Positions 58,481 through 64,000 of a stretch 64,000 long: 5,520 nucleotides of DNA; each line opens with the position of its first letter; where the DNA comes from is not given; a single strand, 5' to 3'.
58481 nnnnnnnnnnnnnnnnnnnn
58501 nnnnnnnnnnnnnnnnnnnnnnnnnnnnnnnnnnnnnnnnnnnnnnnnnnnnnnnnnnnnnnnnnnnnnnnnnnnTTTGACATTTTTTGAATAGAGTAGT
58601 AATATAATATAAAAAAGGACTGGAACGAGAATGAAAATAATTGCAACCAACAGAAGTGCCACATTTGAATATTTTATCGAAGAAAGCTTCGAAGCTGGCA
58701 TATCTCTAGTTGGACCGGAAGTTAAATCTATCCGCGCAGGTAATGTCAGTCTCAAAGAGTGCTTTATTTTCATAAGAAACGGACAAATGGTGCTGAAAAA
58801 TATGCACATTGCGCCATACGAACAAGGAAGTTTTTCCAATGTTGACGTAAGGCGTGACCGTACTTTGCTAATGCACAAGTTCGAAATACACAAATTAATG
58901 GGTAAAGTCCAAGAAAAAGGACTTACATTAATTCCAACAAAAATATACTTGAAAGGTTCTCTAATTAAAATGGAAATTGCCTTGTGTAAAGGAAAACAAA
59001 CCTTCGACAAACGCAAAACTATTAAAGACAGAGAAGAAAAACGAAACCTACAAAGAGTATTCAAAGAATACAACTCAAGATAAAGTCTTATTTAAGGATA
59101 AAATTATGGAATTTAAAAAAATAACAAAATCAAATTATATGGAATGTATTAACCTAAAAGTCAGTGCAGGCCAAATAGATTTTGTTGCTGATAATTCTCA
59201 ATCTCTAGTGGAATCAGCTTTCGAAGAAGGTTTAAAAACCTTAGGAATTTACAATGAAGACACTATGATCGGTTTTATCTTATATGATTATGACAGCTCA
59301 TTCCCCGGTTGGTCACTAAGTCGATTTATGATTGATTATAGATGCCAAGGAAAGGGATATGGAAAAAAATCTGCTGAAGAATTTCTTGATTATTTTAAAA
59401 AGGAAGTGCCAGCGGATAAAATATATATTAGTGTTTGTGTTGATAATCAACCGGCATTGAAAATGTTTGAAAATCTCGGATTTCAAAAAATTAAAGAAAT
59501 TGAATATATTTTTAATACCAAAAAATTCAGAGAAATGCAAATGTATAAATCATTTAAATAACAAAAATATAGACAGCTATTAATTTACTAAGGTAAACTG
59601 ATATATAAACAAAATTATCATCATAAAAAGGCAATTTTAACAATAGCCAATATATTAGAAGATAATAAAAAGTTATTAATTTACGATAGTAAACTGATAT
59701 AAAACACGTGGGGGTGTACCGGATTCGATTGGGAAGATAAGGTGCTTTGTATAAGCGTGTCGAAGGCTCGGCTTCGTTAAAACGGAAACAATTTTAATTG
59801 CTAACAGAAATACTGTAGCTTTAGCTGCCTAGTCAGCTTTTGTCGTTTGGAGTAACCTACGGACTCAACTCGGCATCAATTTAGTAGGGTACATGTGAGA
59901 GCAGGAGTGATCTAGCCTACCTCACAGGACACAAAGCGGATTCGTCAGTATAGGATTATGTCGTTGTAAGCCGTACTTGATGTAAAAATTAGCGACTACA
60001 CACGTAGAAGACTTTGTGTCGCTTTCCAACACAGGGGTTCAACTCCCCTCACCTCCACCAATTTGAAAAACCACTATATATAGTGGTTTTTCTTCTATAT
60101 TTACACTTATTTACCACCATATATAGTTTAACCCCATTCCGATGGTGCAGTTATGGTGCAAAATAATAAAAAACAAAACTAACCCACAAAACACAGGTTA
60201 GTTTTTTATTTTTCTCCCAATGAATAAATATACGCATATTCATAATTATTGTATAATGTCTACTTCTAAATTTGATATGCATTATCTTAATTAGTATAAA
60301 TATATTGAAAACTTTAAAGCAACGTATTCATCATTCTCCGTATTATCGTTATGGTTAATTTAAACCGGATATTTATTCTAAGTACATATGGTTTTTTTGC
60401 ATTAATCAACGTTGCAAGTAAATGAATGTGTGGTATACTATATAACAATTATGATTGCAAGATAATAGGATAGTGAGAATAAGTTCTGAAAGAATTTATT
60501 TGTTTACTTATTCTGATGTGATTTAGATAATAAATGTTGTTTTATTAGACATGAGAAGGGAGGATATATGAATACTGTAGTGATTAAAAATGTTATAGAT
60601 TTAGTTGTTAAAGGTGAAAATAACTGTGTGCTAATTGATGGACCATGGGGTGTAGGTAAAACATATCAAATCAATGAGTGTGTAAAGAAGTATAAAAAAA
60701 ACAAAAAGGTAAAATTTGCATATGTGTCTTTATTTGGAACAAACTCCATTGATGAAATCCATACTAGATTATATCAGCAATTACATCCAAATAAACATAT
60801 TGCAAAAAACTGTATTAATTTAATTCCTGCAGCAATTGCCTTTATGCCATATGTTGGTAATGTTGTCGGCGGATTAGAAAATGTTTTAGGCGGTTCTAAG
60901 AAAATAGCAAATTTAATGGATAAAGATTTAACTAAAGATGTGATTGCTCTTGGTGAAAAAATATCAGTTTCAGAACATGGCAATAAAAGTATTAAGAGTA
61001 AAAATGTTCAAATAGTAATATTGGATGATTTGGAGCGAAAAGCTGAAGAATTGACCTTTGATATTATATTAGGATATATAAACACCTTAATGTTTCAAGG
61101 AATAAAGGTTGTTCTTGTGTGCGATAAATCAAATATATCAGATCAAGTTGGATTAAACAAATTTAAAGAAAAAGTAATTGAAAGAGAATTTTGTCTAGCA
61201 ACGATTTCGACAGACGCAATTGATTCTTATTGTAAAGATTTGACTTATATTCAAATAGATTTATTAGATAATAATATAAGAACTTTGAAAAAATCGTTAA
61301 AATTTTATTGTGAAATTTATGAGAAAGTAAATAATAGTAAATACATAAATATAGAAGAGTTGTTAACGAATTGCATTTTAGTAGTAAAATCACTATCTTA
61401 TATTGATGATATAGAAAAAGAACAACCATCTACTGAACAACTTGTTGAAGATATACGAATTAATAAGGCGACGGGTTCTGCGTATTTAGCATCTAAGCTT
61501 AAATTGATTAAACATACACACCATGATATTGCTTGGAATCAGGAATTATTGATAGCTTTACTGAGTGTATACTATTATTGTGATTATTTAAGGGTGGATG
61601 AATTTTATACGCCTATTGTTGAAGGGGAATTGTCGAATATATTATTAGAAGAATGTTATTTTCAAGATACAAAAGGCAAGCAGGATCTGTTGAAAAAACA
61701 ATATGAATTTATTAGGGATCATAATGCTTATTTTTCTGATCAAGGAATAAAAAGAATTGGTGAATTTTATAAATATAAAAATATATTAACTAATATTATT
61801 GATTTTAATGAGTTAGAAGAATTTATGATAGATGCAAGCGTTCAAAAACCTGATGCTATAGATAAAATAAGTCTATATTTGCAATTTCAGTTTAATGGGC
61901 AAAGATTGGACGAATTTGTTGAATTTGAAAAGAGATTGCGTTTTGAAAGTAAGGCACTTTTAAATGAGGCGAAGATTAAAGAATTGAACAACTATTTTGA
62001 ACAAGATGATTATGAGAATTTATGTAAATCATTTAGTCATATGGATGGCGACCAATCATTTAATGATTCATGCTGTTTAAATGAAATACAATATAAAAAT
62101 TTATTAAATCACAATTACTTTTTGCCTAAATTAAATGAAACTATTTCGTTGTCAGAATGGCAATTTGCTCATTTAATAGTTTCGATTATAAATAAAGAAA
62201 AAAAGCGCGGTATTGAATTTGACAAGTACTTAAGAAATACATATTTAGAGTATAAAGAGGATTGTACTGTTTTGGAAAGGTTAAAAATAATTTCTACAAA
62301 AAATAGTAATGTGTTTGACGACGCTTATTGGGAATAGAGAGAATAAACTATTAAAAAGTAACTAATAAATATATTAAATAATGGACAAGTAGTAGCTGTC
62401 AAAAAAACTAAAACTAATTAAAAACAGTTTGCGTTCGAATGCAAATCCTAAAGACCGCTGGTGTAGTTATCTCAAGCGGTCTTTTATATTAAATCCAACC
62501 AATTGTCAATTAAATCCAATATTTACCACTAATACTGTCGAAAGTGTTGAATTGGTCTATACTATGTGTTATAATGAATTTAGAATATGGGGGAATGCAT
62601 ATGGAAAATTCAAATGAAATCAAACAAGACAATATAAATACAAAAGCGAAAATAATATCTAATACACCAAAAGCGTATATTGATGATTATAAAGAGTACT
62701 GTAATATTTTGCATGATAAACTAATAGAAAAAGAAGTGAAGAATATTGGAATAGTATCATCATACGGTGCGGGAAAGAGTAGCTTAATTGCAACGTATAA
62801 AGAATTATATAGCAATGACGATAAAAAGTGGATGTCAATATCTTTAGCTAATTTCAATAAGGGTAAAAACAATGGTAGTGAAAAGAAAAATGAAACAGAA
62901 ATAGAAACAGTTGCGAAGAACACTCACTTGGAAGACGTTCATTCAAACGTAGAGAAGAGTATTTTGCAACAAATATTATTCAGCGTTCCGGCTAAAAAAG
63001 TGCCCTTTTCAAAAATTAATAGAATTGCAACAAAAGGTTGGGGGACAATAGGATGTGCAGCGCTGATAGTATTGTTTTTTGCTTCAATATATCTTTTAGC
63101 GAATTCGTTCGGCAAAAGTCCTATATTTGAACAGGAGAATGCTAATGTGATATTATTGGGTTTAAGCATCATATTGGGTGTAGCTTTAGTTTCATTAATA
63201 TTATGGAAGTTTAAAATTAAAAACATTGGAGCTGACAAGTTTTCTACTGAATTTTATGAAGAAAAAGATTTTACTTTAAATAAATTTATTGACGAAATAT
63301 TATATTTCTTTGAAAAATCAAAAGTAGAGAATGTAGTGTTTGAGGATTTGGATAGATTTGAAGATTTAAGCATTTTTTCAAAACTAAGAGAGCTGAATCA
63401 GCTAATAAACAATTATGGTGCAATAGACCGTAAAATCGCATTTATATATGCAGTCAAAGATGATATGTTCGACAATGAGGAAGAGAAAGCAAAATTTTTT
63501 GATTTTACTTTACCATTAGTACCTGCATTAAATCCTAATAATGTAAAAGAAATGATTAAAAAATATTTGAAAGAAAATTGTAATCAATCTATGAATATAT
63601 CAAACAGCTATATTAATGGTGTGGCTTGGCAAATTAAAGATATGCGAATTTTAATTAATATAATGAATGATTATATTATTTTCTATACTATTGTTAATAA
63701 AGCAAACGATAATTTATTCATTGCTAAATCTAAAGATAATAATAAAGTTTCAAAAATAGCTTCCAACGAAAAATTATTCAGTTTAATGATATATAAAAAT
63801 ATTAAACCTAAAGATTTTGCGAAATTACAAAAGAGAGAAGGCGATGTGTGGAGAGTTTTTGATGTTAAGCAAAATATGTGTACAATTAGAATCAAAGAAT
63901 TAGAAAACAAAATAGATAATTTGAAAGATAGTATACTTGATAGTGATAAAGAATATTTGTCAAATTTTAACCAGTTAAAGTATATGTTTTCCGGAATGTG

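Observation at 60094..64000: AT-rich island at the tmRNA 3' end carrying two independently transcribed KAP-type NTPases: candidate uncharacterised defence-like locus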

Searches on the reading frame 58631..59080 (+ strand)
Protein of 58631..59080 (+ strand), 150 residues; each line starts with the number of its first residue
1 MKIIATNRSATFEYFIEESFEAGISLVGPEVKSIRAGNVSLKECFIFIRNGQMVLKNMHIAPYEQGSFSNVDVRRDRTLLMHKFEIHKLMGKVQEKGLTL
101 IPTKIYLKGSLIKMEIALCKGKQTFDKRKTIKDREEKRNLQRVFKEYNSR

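Call 24: find_related_loci(query=window:58631-59080:+, collection=genome_contigs, flank=10000)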
Query window:58631-59080:+ (150 aa) in genome_contigs; peptide patterns used: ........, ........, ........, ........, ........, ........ (x = any residue, [..] = any of these).
129 stretches matched a pattern; 68 encode a relative of the query (tblastn E <= 1e-3); 68 distinct loci.
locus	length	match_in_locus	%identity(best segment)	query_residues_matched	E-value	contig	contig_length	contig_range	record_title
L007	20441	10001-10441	65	1-147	3e-63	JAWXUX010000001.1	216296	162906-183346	MAG: Bacillota bacterium isolate FM_60_G117_V NODE_5_length_216297_cov_15.466722, whole genome shotgun sequence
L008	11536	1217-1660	61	1-147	5e-59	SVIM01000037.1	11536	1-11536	MAG: Clostridiales bacterium isolate SIG409 NODE_91966_length_11536_cov_2.059514, whole genome shotgun sequence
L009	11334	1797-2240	59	1-147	6e-58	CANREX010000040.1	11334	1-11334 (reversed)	MAG: uncultured Clostridia bacterium isolate Lapin-024__bin73 genome assembly, contig: Lapin-024__NODE_7262_length_11334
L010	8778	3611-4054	59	1-147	1e-57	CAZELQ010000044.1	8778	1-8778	MAG TPA_asm: uncultured Clostridia bacterium isolate SRP222994_co1_348 genome assembly, contig: NODE_16728_length_8778_c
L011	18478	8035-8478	60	2-148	2e-57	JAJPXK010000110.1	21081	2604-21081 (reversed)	MAG: Clostridia bacterium isolate AH.12_2 NODE_441_length_21081_cov_6.373728, whole genome shotgun sequence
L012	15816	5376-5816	61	2-147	9e-57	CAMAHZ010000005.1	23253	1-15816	MAG: uncultured Clostridia bacterium isolate SRR5665903_bin.50_metaWRAP_v1.3_MAG genome assembly, contig: ERZ11448883.25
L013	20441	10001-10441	61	2-147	2e-56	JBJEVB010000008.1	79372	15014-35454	MAG: Candidatus Coproplasma sp. isolate LOHA06_bin.027 NODE_137_length_79372_cov_42.362217, whole genome shotgun sequenc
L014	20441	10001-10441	59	2-147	3e-56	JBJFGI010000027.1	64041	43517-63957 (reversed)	MAG: Candidatus Coproplasma sp. isolate PUUB45_bin.011 NODE_215_length_64041_cov_20.363970, whole genome shotgun sequenc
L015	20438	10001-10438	60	1-145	3e-56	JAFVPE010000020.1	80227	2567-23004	MAG: Clostridia bacterium isolate RGIG5268 Sheep_Colon-1__c461362, whole genome shotgun sequence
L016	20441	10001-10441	59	2-147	1e-55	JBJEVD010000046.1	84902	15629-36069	MAG: Candidatus Coproplasma sp. isolate LOHA07_bin.016 NODE_61_length_84902_cov_12.025764, whole genome shotgun sequence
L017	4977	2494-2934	59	2-147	1e-55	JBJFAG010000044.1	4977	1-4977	MAG: Candidatus Coproplasma sp. isolate PUUB37_bin.037 NODE_14994_length_4977_cov_5.890085, whole genome shotgun sequenc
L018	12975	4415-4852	58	1-145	2e-55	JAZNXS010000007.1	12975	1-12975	MAG: Candidatus Scatosoma sp. isolate T1900044778_TS20190244.MAGScoT_cleanbin_000044 SGB_2528_k141_2348649, whole genome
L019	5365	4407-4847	59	2-147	4e-55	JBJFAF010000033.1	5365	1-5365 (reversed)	MAG: Candidatus Coproplasma sp. isolate PUUB41_bin.017 NODE_13946_length_5365_cov_5.362335, whole genome shotgun sequenc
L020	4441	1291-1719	59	1-142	6e-55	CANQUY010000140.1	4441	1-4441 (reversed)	MAG: uncultured Clostridia bacterium isolate Lapin-032__bin118 genome assembly, contig: Lapin-032__NODE_24151_length_444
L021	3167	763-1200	58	1-145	7e-55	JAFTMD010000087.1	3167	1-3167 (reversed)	MAG: Clostridia bacterium isolate RGIG3944 Roe_deer_Cecum-3__c432238, whole genome shotgun sequence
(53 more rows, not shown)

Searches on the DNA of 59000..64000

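Call 58: search_rna_families(source=window, start=59000, end=64000, threshold=evalue, max_evalue=1)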
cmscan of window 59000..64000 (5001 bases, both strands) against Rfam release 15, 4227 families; matches with E-value up to 1: 3.
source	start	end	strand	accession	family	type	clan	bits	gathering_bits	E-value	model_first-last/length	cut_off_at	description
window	59710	60060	+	RF00023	tmRNA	Gene;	CL00001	130.6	47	6.5e-52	1-374/374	no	transfer-messenger RNA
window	59672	59832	+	RF04321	tmRNA_permuted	Gene;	-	28.4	47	0.0054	1-213/213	no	permuted transfer-messenger RNA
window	61398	61466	+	RF00535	snoMe28S-Am982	Gene; snRNA; snoRNA; CD-box;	CL00054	27.7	49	0.14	1-80/80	no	Small nucleolar RNA Me28S-Am982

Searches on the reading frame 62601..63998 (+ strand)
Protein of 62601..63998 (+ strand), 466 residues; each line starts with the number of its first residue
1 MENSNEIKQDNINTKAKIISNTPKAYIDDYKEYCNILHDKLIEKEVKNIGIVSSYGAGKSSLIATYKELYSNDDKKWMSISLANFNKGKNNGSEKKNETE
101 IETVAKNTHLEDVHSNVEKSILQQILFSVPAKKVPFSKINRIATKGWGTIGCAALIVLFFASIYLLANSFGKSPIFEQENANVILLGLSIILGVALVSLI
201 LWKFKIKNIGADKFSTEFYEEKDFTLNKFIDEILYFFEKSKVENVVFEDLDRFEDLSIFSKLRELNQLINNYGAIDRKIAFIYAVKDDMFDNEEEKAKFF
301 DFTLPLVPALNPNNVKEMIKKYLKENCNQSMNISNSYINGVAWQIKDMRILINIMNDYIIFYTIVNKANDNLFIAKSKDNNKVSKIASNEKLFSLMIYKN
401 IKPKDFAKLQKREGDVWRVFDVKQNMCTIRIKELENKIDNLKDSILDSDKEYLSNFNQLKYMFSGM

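Call 10: search_protein_families(library=pfam, proteins=[window:62601-63998:+], max_evalue=0.1)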
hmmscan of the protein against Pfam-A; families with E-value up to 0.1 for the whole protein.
window:62601-63998:+ (466 aa): 1 family
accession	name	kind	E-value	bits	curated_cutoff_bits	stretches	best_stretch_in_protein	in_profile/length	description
PF20693.3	YobI-ATPase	-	1.5e-89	301.5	27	1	33-416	1-362/363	YobI-like P-loop NTPase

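Call 11: search_protein_families(library=ncbifam, proteins=[window:62601-63998:+], max_evalue=0.1)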
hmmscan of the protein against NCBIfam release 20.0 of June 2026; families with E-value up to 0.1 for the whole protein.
window:62601-63998:+ (466 aa): 0 families

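Call 12: search_protein_families(library=padloc, proteins=[window:62601-63998:+], max_evalue=0.1)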
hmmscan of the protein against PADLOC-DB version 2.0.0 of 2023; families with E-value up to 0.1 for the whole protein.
window:62601-63998:+ (466 aa): 1 family
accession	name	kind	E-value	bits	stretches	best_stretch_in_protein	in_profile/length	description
PDLC02220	Tmn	-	6.9e-54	181.2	2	226-454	259-470/1273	-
